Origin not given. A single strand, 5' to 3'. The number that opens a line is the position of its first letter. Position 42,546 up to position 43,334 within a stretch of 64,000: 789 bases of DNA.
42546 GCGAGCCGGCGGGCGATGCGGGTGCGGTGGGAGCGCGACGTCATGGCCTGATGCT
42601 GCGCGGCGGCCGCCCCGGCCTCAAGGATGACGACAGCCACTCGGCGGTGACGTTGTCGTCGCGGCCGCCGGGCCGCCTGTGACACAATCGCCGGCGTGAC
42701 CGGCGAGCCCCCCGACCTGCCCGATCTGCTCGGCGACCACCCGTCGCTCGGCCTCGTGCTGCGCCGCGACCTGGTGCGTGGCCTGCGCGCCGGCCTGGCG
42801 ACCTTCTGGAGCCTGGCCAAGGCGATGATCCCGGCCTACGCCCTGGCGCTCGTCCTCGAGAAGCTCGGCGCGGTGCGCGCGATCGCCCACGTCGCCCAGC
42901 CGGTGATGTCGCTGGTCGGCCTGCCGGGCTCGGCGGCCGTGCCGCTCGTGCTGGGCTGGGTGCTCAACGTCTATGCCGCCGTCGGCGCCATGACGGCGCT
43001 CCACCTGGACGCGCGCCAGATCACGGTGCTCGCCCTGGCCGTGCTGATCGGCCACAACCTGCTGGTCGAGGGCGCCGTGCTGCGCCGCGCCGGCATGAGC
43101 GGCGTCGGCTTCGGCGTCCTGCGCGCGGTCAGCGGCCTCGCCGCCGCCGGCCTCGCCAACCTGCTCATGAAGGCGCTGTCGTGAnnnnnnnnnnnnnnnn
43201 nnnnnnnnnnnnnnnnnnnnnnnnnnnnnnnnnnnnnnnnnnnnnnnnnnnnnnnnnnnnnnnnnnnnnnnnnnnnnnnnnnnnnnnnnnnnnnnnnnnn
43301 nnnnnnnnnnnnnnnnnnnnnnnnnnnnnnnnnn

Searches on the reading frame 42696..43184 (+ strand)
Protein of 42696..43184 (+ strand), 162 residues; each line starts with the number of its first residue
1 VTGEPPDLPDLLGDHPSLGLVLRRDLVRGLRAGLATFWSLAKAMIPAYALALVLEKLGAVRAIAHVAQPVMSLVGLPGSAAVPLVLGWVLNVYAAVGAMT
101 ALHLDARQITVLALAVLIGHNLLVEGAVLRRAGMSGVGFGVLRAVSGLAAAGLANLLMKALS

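Call 53: search_protein_families(library=pfam, proteins=[window:42696-43184:+], max_evalue=0.00001)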
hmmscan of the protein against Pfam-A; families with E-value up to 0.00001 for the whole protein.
window:42696-43184:+ (162 aa): 1 family
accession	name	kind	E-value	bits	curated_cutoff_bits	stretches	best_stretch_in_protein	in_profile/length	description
PF07670.19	Gate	-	1.6e-09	38.6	29.6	1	37-119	1-85/104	Nucleoside recognition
